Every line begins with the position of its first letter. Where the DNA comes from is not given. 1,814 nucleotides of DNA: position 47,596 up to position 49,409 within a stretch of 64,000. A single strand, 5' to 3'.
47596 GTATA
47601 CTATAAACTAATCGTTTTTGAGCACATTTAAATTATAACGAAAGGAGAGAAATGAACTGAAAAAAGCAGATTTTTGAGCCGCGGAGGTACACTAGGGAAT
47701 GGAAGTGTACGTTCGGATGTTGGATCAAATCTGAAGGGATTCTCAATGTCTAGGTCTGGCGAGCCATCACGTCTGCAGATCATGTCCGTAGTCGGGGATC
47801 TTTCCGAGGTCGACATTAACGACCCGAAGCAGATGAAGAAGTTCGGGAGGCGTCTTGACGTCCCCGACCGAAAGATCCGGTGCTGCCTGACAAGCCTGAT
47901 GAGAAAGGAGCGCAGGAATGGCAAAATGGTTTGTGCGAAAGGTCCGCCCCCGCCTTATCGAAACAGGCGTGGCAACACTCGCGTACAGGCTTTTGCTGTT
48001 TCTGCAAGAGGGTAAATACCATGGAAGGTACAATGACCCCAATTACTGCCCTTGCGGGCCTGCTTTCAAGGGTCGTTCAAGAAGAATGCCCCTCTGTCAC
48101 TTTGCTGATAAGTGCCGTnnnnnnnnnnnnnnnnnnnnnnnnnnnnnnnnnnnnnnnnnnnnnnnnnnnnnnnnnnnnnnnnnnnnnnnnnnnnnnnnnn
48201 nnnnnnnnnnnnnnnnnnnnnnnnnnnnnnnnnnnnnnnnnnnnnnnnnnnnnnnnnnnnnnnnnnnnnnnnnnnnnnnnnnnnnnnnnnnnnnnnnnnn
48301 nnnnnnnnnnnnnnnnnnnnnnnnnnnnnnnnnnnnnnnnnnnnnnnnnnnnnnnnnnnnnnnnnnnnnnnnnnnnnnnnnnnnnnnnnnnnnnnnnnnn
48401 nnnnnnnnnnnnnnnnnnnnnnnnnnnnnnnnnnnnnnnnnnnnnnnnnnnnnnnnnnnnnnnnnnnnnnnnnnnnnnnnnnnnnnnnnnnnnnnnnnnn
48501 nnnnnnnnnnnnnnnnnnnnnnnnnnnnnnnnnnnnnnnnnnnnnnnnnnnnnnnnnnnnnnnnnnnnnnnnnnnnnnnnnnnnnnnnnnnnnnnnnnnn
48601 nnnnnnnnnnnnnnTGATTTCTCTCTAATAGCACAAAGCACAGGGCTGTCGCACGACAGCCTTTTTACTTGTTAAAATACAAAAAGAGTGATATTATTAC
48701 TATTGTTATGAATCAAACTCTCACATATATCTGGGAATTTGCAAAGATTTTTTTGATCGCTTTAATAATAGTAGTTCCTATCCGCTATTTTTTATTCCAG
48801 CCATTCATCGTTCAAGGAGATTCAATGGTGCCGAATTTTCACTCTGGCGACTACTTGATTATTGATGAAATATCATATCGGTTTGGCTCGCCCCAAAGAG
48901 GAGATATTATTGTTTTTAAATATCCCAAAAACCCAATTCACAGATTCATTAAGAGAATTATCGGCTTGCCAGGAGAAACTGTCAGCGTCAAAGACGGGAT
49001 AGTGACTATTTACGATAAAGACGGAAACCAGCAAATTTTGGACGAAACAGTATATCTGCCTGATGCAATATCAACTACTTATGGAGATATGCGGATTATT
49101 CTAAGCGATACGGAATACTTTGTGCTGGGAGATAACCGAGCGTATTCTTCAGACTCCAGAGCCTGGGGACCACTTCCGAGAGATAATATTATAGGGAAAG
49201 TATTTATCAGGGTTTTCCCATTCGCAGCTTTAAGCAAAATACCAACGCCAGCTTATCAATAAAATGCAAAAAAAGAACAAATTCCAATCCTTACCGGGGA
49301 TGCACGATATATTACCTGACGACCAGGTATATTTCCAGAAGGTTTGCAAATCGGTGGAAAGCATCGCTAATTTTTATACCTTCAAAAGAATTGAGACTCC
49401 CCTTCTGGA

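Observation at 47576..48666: Cassette E: leader start-stop mini-ORF, two coupled GC-rich genes and a third overlapping frame with the strongest SD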

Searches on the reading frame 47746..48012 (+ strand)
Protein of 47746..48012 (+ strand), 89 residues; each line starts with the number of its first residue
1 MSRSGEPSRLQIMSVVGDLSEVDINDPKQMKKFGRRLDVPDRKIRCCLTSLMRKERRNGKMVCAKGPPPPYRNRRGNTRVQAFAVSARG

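Call 8: search_protein_families(library=pfam, proteins=[window:47746-48012:+], max_evalue=1)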
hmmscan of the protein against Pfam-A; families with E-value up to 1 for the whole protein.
window:47746-48012:+ (89 aa): 1 family
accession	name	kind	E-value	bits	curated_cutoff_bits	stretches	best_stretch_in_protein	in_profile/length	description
PF07893.19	DUF1668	-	0.074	12.8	23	1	47-86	133-179/336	Protein of unknown function (DUF1668)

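Call 9: search_protein_families(library=ncbifam, proteins=[window:47746-48012:+], max_evalue=1)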
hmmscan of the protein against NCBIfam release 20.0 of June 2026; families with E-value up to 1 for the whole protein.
window:47746-48012:+ (89 aa): 0 families

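Call 23: find_homologous_proteins(query=A2, max_evalue=0.01)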
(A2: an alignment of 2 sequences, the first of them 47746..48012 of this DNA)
Query A2 (2 sequences) (89 aa, profile of the alignment): 4 proteins with E <= 0.01 among 18 candidates.
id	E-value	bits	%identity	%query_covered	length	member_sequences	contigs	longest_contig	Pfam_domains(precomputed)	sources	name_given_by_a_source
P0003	1.9e-44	167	39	80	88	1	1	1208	-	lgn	-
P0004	2.1e-32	129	45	60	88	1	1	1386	-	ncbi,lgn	-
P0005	1.1e-30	123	43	60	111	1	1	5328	-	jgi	-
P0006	5.6e-30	121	42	60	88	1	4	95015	-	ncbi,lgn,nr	ncbi:hypothetical protein KKE19_01725 [Patescibacteria group bacterium]|nr:hypothetical protein [Pat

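Call 25: find_encoding_contigs(protein=P0006, flank=6000)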
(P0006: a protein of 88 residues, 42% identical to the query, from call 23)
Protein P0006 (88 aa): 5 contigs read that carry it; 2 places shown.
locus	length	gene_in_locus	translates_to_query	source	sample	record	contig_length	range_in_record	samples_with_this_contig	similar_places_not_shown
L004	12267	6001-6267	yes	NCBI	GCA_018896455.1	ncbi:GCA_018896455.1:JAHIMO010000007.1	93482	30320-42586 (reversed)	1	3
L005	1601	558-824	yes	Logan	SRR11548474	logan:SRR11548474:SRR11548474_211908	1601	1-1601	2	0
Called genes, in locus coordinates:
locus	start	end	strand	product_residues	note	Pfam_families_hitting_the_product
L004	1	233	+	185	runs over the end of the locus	PF07977:FabA (weak)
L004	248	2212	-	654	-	PF17757:UvrB_inter, PF02559:CarD_TRCF_RID, PF00270:DEAD, PF04851:ResIII, PF22590:Cas3-like_C_2 (faint), PF00271:Helicase_C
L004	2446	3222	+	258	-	-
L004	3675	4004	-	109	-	PF22296:bAvd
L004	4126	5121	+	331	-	PF00078:RVT_1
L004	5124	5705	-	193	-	PF01195:Pept_tRNA_hydro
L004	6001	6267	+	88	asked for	-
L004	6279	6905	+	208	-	-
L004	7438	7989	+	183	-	PF10502:Peptidase_S26, PF00717:Peptidase_S24 (weak)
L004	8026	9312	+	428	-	PF13393:tRNA-synt_His, PF00587:tRNA-synt_2b, PF03129:HGTP_anticodon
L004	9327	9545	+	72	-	-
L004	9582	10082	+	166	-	PF09424:YqeY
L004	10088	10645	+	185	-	PF03703:bPH_2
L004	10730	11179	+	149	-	PF02130:YbeY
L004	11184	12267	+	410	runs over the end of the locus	PF11104:PilM_2 (faint), PF02491:SHS2_FTSA, PF06723:MreB_Mbl, PF14450:FtsA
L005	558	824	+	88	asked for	-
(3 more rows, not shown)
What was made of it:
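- A relative (L004) carries a diversity-generating retroelement next door (call 25).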

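Call 26: find_encoding_contigs(protein=P0005, flank=6000)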
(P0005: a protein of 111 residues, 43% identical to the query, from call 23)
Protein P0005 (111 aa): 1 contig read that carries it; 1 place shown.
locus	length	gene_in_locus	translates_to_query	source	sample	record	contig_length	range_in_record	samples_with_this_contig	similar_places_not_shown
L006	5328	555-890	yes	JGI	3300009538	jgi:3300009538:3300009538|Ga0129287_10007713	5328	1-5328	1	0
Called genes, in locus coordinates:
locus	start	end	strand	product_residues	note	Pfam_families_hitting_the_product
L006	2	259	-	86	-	?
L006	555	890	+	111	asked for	-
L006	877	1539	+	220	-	-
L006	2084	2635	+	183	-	PF10502:Peptidase_S26, PF00717:Peptidase_S24 (weak)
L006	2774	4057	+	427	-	PF13393:tRNA-synt_His, PF00587:tRNA-synt_2b, PF13393:tRNA-synt_His, PF03129:HGTP_anticodon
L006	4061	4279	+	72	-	-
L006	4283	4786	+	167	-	PF09424:YqeY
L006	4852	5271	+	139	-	PF02130:YbeY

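Call 27: find_encoding_contigs(protein=P0004, flank=6000)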
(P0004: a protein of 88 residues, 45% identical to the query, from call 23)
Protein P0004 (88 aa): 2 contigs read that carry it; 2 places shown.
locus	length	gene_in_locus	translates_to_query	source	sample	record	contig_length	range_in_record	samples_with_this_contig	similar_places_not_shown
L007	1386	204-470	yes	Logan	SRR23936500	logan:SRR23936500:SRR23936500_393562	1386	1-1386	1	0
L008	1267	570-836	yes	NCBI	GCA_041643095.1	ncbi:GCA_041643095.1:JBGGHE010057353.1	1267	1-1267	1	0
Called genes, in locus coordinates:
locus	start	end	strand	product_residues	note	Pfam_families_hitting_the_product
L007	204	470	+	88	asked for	-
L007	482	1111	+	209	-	-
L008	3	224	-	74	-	?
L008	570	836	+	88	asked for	-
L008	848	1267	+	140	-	?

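Call 69: search_protein_families(library=padloc, proteins=[window:47746-48012:+], max_evalue=0.1)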
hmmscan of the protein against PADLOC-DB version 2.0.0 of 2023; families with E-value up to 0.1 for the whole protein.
window:47746-48012:+ (89 aa): 0 families

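Call 75: predict_structure(alignment_id=A8)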
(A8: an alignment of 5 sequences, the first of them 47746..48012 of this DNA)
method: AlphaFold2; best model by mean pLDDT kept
length: 89 residues; sequences in the alignment: 5
mean_pLDDT: 67.7   pTM: 0.48
mean pLDDT of the five models: 67.7, 67.0, 65.7, 62.3, 59.2
residues with pLDDT >= 90: 0; 70-90: 51; 50-70: 17; < 50: 21
segments of 3 or more residues with pLDDT < 50: 1-3, 71-74, 76-82, 87-89
pLDDT, mean of each block of 10 residues (from residue 1): 59 78 83 84 83 74 53 48 47
secondary structure, 60 per line:
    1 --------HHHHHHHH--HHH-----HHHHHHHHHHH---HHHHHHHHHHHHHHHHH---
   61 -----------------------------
elements in order: H9-16 H27-37 H41-57
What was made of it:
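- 47746..48015 (+): E1: an 89-aa protein with a three-helix HTH-like domain (residues about 9-57) and a basic, proline-containing, disordered tail. It is not called as a gene in this genome's public annotations. Model in call 75.
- On Sigma-70 region 4 / homeodomain-like HTH (E1): The model has three helices and pLDDT 67.7 (call 75).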

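Call 81: fold_search(model_id=the predicted structure, library=pdb)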
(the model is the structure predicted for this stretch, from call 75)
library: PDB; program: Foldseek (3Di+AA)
matches with E <= 10: 256; with E <= 0.001: 0
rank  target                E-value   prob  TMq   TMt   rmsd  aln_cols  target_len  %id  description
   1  2hi3_MODEL_1_A        3.1e-01  0.89  0.49  0.57   4.5        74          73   12  Solution structure of the homeodomain-only protein HOP (released 2007-01-02)
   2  2dmq_MODEL_1_A        5.4e-01  0.75  0.47  0.51   6.8        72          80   21  Solution structure of the homeobox domain of LIM/homeobox protein Lhx9 (released 2006-10-24)
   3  2cue_MODEL_1_A        6.6e-01  0.77  0.37  0.41   7.5        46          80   20  Solution structure of the homeobox domain of the human paired box protein Pax-6 (released 2005-11-26)
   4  7q3o_G                9.5e-01  0.82  0.42  0.58   2.2        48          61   17  Structure of CDX1 bound to hydroxymethylated DNA (released 2022-11-16)
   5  9d9v                  9.5e-01  0.82  0.47  0.64   5.7        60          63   13  X-Ray structure of ALX4 homeodomain (released 2025-04-09)
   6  6u82_D                9.5e-01  0.47  0.41  0.30   6.2        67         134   12  Crystal Structure of the Double Homeodomain of DUX4 in Complex with a DNA aptamer containing bulge and loop (released 2020-02-19)
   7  7q3o_C                1.0e+00  0.84  0.43  0.58   2.2        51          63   16  Structure of CDX1 bound to hydroxymethylated DNA (released 2022-11-16)
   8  2dms_MODEL_1_A        1.0e+00  0.60  0.44  0.48   5.4        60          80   13  Solution structure of the homeobox domain of Homeobox protein OTX2 (released 2006-10-24)
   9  6e8c_A                1.0e+00  0.38  0.42  0.30   9.9        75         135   13  Crystal structure of the double homeodomain of DUX4 in complex with DNA (released 2018-12-26)
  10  6ryd_E                1.3e+00  0.72  0.51  0.64   3.8        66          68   12  WUS-HD bound to TGAA DNA (released 2020-04-29)
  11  9lyv_A                1.4e+00  0.80  0.45  0.64   2.2        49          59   20  structure of prrx bound to DNA (released 2026-01-14)
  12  8osb_E                1.4e+00  0.69  0.50  0.67   3.6        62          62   14  TWIST1-TCF4-ALX4 complex on specific DNA (released 2024-01-31)
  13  6u81_A                1.4e+00  0.38  0.42  0.30   6.1        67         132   12  Crystal Structure of the Double Homeodomain of DUX4 in Complex with a DNA aptamer (released 2020-02-19)
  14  5zjt_E                1.6e+00  0.72  0.42  0.62   2.3        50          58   14  Structure of AbdB/Exd complex bound to a 'Black14' DNA sequence (released 2018-08-29)
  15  1mfq_C                1.6e+00  0.35  0.42  0.36   6.6        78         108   17  Crystal Structure Analysis of a Ternary S-Domain Complex of Human Signal Recognition Particle (released 2002-09-20)
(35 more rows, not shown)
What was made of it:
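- On Sigma-70 region 4 / homeodomain-like HTH (E1): Foldseek returns homeodomains, but the best E is 0.31 (call 81).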

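Call 90: search_protein_families(library=pfam, alignment_id=A9, max_evalue=0.1)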
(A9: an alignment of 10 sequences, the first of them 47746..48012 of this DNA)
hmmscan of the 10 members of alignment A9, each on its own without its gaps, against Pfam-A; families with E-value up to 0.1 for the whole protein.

A. member 1, window:47746-48012:+ (89 aa): 1 family
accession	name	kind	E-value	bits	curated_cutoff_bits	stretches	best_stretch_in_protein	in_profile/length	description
PF07893.19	DUF1668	-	0.074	12.8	23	1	47-86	133-179/336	Protein of unknown function (DUF1668)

B. families by the number of members that match (of 10 scanned): 2 families
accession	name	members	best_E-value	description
PF13811.11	DUF4186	1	0.065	Domain of unknown function (DUF4186)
PF07893.19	DUF1668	1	0.074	Protein of unknown function (DUF1668)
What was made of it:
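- On Sigma-70 region 4 / homeodomain-like HTH (E1): There is no Pfam hit (call 90).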

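Call 91: search_solved_structures(query=A9, max_evalue=10)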
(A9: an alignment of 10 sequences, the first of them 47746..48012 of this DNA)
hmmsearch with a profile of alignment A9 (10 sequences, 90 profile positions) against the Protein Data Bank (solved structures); distinct sequences matched with E-value up to 10: 23.
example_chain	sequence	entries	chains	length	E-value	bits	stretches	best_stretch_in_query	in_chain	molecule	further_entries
7bqq_A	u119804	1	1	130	0.007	19.8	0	27-69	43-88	Gogy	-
7rdr_A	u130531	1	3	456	0.024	18.1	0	26-57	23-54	Circular tendon repeat protein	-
7bqb_A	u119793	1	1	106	0.05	17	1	32-61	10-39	NF6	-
8hkc_E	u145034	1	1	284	0.26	14.7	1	12-60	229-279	RNA polymerase sigma factor RpoH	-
3t72_o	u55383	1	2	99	0.37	14.2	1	15-62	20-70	RNA polymerase sigma factor rpoD, DNA-directed RNA polymerase subunit beta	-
2p7v_B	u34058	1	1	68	0.4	14.1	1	19-61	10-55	RNA polymerase sigma factor rpoD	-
1tlh_B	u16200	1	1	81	0.49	13.9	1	15-61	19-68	RNA polymerase sigma factor rpoD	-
4g6d_A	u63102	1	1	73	0.57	13.6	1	15-70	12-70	RNA polymerase sigma factor rpoD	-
7xya_F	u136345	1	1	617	0.77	13.2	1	14-62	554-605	RNA polymerase sigma factor RpoD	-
9gdo_F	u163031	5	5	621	0.81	13.1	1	14-61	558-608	RNA polymerase sigma factor RpoD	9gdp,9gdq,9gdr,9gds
6u1s_A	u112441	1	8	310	0.84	13.1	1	29-70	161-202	de novo designed 16-helix transmembrane nanopore, TMHC8_R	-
8e0l_A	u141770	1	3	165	0.86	13.1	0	45-70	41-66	BGL06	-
2cqx_A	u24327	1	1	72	1.1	12.7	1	20-67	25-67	LAG1 longevity assurance homolog 5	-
5kvr_A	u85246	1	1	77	1.4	12.3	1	19-64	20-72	Pyruvate dehydrogenase complex repressor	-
7ye1_F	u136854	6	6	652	1.4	12.3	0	38-70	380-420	RNA polymerase sigma factor RpoD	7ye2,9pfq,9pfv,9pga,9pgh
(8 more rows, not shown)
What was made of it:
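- On Sigma-70 region 4 / homeodomain-like HTH (E1): In the profile against PDB, about 15 of 23 hits are sigma-70 region 4, at E = 0.26-9 (call 91).
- The first gene is HTH-like (calls 75, 91).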

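Call 96: find_homologous_proteins(query=A9, max_evalue=0.001)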
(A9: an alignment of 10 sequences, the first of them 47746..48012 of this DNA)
Query A9 (10 sequences) (89 aa, profile of the alignment): 5 proteins with E <= 0.001 among 708 candidates.
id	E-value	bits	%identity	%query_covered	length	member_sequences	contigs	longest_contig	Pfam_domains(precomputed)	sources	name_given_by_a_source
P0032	4.8e-28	115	37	30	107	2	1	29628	-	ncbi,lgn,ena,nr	ncbi:hypothetical protein KKC00_02515 [Patescibacteria group bacterium]|nr:hypothetical protein [Pat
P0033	2.6e-25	106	-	-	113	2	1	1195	-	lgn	-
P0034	3.0e-21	93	23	25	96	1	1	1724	-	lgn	-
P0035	1.3e-18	85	31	29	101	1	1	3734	-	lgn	-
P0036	1.8e-14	71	38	33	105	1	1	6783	-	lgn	-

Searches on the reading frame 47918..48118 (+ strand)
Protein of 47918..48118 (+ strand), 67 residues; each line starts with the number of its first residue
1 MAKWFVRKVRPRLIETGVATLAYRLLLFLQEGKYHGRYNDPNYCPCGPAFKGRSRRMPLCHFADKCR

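Call 8: search_protein_families(library=pfam, proteins=[window:47918-48118:+], max_evalue=1)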
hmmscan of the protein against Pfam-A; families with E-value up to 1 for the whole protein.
window:47918-48118:+ (67 aa): 1 family
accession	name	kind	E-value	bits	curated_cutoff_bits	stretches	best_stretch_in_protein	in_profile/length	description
PF23301.1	EGF_PEAR1L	-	0.06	13.8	37.5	1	34-52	14-32/49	Platelet endothelial aggregation receptor 1-like, EGF domain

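Call 9: search_protein_families(library=ncbifam, proteins=[window:47918-48118:+], max_evalue=1)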
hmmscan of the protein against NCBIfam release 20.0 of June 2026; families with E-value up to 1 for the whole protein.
window:47918-48118:+ (67 aa): 0 families

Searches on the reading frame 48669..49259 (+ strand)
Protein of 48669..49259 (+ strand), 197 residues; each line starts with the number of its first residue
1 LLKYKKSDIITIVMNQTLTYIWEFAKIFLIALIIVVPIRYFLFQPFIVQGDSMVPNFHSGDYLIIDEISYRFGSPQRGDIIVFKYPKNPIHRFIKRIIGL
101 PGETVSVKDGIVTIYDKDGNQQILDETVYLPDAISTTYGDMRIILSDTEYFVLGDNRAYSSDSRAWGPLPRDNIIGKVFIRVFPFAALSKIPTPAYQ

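Call 8: search_protein_families(library=pfam, proteins=[window:48669-49259:+], max_evalue=1)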
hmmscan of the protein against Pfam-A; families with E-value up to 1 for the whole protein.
window:48669-49259:+ (197 aa): 4 families
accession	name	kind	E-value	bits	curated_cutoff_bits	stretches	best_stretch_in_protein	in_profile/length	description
PF10502.14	Peptidase_S26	-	4.5e-48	163.8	22.9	1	22-182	2-167/168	Signal peptidase, peptidase S26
PF00717.28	Peptidase_S24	-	2.5e-06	27.6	23.3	1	48-99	40-84/116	Peptidase S24-like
PF14592.12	Chondroitinas_B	-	0.077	12.4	24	0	116-146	235-265/426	Chondroitinase B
PF06151.18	Trehalose_recp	-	0.091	11.8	21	1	9-40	205-236/410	Trehalose receptor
